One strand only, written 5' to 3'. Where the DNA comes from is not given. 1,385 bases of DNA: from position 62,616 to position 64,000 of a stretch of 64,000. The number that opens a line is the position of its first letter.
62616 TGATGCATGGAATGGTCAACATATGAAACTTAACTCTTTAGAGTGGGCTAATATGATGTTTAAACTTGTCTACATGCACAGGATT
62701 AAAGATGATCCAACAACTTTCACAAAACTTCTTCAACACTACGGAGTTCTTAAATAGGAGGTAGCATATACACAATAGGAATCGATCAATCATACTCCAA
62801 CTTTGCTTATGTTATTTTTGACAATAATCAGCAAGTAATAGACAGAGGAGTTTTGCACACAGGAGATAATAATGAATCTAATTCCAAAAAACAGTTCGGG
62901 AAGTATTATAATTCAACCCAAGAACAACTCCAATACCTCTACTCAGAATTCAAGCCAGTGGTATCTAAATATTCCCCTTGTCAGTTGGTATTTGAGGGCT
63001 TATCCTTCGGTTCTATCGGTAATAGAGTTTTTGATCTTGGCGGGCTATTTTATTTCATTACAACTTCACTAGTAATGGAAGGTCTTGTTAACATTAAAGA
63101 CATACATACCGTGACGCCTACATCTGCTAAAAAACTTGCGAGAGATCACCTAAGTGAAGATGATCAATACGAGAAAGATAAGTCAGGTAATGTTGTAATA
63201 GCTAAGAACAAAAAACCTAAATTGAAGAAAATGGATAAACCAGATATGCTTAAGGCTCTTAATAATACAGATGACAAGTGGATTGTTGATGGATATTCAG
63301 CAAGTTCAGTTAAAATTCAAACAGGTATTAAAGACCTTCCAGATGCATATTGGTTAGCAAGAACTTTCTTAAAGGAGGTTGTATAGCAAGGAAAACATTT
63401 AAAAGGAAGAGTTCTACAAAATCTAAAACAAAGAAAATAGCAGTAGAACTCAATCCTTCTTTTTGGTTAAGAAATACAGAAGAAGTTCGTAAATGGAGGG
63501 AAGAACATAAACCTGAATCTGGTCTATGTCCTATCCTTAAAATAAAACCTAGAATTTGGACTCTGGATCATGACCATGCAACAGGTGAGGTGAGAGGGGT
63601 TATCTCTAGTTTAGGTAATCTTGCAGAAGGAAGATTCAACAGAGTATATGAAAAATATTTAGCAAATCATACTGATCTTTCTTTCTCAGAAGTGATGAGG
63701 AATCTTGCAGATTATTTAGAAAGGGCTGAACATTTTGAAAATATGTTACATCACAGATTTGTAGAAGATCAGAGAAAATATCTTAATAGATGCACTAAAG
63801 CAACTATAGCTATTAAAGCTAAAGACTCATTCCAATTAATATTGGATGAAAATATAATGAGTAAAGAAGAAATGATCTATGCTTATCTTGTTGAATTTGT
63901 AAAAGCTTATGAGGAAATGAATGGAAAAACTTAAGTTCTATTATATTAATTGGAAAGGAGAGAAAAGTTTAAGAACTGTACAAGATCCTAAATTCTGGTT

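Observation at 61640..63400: Three consecutive DNA-structure nucleases appear to start at AUU/AUA codons behind strong SD sequences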

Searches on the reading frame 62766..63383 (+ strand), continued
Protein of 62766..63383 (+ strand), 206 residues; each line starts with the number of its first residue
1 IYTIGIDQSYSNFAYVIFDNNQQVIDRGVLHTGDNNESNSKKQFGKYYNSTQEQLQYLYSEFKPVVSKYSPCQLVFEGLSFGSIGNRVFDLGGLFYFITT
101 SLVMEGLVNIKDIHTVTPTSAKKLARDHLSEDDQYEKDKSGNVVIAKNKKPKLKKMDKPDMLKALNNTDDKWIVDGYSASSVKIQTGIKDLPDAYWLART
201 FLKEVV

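Call 91: find_encoding_contigs(protein=P0008, flank=3000, max_places=1)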
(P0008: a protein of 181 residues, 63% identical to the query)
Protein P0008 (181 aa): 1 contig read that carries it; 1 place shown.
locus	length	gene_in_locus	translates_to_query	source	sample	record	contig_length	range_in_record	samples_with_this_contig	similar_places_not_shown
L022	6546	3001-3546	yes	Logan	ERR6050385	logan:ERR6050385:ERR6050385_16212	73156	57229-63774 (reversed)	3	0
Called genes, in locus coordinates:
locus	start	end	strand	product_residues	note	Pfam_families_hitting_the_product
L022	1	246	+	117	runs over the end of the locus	-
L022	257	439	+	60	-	-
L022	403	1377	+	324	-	PF04381:RdgC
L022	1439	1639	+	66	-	-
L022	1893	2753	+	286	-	-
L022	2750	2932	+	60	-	-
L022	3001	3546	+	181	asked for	-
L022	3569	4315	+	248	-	PF21817:CapR (weak), PF13455:MUG113 (weak)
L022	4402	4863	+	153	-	-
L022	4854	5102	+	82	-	-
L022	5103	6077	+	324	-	-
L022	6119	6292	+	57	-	-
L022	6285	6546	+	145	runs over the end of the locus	-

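Call 95: find_encoding_contigs(protein=P0004, flank=3000, max_places=1)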
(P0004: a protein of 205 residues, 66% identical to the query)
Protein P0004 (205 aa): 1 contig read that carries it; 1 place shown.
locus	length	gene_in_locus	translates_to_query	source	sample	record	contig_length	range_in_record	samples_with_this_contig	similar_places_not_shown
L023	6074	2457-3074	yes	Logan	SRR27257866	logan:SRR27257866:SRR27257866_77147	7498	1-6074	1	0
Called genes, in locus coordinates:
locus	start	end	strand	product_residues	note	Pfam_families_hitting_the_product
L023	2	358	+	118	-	?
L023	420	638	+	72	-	-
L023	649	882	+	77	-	-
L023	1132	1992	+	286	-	-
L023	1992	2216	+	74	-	-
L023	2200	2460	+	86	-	-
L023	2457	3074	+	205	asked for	-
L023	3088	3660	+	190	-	-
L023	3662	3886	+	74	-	-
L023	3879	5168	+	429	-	-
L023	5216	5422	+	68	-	-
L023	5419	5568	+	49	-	-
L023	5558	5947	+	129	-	-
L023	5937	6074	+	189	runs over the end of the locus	PF06941:NT5C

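Call 96: find_encoding_contigs(protein=P0006, flank=3000, max_places=1)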
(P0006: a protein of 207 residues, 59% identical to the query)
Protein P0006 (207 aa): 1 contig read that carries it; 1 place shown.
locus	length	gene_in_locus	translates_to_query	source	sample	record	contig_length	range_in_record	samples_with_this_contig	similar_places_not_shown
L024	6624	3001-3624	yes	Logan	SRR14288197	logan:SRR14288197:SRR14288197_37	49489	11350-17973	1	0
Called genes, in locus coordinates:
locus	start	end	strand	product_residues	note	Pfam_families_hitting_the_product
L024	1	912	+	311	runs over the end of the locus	PF04381:RdgC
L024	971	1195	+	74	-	-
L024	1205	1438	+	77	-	-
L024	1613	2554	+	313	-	PF02739:5_3_exonuc_N (weak)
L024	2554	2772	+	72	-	-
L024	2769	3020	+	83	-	-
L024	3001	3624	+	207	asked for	-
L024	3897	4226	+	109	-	-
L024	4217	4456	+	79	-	-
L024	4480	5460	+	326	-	-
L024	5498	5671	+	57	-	-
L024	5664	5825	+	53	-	-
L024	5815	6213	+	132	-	-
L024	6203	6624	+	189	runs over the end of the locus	PF06941:NT5C (weak)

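Call 97: find_encoding_contigs(protein=P0007, flank=3000, max_places=1)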
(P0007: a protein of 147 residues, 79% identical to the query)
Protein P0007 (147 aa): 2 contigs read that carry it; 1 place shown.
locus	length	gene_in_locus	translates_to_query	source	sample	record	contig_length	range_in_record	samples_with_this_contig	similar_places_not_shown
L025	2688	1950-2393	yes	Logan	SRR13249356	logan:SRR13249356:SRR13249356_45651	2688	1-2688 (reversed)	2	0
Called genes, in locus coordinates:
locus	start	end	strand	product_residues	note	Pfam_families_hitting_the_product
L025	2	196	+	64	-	?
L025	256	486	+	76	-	-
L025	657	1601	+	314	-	-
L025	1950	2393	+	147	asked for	-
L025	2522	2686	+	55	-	?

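Call 98: find_encoding_contigs(protein=P0009, flank=3000, max_places=1)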
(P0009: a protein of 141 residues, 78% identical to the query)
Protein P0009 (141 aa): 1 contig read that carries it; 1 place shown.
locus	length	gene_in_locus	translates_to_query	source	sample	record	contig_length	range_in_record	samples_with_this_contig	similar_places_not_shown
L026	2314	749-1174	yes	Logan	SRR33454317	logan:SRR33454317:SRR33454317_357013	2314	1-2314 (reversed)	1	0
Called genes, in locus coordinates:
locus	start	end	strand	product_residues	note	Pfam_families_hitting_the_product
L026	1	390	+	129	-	?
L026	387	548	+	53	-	-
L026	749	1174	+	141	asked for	-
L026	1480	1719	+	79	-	-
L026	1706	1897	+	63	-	-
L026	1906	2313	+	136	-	?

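Call 106: search_solved_structures(query=A5, max_evalue=10, show_alignments=2)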
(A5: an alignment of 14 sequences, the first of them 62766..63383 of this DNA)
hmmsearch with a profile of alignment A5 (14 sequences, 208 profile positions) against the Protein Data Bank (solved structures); distinct sequences matched with E-value up to 10: 1.
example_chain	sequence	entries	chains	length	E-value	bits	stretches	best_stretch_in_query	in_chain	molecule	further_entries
7w8d_A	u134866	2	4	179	0.11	15.3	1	52-122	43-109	Crossover junction endodeoxyribonuclease RuvC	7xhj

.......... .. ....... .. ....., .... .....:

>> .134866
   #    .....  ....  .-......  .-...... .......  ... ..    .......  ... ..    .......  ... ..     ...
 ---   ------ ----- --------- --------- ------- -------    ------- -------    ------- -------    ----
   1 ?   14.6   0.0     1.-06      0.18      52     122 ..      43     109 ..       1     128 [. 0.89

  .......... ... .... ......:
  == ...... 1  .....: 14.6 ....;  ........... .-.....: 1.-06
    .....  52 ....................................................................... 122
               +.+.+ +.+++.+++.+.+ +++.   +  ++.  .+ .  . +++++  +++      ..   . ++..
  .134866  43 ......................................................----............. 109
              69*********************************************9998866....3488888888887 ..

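Call 117: predict_structure(alignment_id=A6)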
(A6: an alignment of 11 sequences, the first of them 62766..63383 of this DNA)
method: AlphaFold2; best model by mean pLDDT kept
length: 206 residues; sequences in the alignment: 11
mean_pLDDT: 90.9   pTM: 0.88
mean pLDDT of the five models: 90.9, 89.2, 88.7, 85.6, 84.1
residues with pLDDT >= 90: 162; 70-90: 31; 50-70: 12; < 50: 1
segments of 3 or more residues with pLDDT < 50: none
pLDDT, mean of each block of 10 residues (from residue 1): 91 94 97 90 91 92 97 88 57 88 96 93 95 92 93 93 97 94 90 97 81
secondary structure, 60 per line:
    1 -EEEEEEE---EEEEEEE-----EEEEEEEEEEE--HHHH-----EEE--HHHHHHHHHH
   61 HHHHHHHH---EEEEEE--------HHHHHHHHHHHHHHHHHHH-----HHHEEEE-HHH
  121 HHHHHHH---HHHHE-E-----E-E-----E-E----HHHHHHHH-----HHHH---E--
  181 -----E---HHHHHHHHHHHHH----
elements in order: E2-8 E12-18 E24-34 H37-40 E46-48 H51-68 E72-77 H86-104 E113-116 H118-127 H131-134 H158-165 H171-174 H190-202

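Call 119: fold_search(model_id=the predicted structure, library=pdb)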
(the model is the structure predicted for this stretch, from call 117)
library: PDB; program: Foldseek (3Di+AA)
matches with E <= 10: 1265; with E <= 0.001: 25
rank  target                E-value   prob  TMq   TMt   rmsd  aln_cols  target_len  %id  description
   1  7xhj_A                6.1e-08  1.00  0.60  0.78   3.5       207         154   16  Crystal structure of RuvC from Deinococcus radiodurans (released 2022-07-06)
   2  7xhj_B                4.8e-07  1.00  0.54  0.72   5.9       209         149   15  Crystal structure of RuvC from Deinococcus radiodurans (released 2022-07-06)
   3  7w8d_A                5.8e-07  1.00  0.57  0.73   5.7       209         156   15  The structure of Deinococcus radiodurans RuvC (released 2022-08-17)
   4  7w8d_B                1.8e-06  1.00  0.56  0.76   4.5       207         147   15  The structure of Deinococcus radiodurans RuvC (released 2022-08-17)
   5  4ld0_B                4.1e-06  1.00  0.54  0.68   5.4       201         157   10  T. thermophilus RuvC in complex with Holliday junction substrate (released 2013-09-04)
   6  6s16_B                5.5e-06  1.00  0.53  0.65   6.7       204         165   11  T. thermophilus RuvC in complex with Holliday junction substrate (released 2019-09-25)
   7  4ld0_A                7.0e-06  1.00  0.54  0.68   5.0       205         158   11  T. thermophilus RuvC in complex with Holliday junction substrate (released 2013-09-04)
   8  1hjr_A                1.5e-05  1.00  0.59  0.75   3.9       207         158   10  ATOMIC STRUCTURE OF THE RUVC RESOLVASE: A HOLLIDAY JUNCTION-SPECIFIC ENDONUCLEASE FROM E. COLI (released 1995-02-07)
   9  4ep4_A                1.5e-05  1.00  0.54  0.66   6.9       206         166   12  Thermus thermophilus RuvC structure (released 2012-11-14)
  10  4ktw_B                2.5e-05  1.00  0.60  0.75   4.5       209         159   12  Lactococcus phage 67 RuvC - apo form (released 2013-08-14)
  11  6lw3_A                3.0e-05  1.00  0.54  0.70   6.0       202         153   14  Crystal structure of RuvC from Pseudomonas aeruginosa (released 2020-02-26)
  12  6s16_A                3.4e-05  1.00  0.57  0.72   5.4       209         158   10  T. thermophilus RuvC in complex with Holliday junction substrate (released 2019-09-25)
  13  4ktw_A                1.1e-04  1.00  0.52  0.65   5.5       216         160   14  Lactococcus phage 67 RuvC - apo form (released 2013-08-14)
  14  8xih_B                4.9e-04  1.00  0.29  0.10   5.7       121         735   18  protein-DNA complex (released 2024-12-25)
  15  5u7v                  5.3e-04  1.00  0.35  0.21   5.9       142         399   10  Crystal structure of a nucleoside triphosphate diphosphohydrolase (NTPDase) from the legume Trifolium repens in complex  (released 2017-05-31)
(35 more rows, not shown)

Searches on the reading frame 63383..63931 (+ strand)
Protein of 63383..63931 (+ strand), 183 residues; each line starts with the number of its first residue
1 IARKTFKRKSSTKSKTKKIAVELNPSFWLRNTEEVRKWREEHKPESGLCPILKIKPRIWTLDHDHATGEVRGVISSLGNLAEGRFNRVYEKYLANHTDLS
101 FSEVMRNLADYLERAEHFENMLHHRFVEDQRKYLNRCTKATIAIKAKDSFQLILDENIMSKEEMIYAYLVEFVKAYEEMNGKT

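Call 35: search_protein_families(library=pfam, proteins=[window:63383-63931:+], max_evalue=0.01)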
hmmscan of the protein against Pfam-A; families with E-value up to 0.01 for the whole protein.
window:63383-63931:+ (183 aa): 1 family
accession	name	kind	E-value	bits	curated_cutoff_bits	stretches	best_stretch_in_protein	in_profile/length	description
PF02945.21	Endonuclease_7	-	1.1e-07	32.1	23.6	1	41-113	18-81/82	Recombination endonuclease VII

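Call 36: search_protein_families(library=phrogs, proteins=[window:63383-63931:+], max_evalue=0.001)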
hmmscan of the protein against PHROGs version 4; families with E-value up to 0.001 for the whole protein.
window:63383-63931:+ (183 aa): 5 families
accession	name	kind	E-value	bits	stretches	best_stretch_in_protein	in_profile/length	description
phrog_423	-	DNA, RNA and nucleotide metabolism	1.2e-23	84.9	1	28-157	4-142/159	endonuclease VII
phrog_11865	-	DNA, RNA and nucleotide metabolism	1.3e-10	42.7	1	61-143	2-86/95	endonuclease VII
phrog_29095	-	DNA, RNA and nucleotide metabolism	1.2e-09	39.5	1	108-179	1-70/92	endonuclease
phrog_2914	-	DNA, RNA and nucleotide metabolism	4.7e-05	24.2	1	57-106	110-165/190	endonuclease VII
phrog_2633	-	DNA, RNA and nucleotide metabolism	6.6e-05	24.1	1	34-87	70-124/142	endonuclease VII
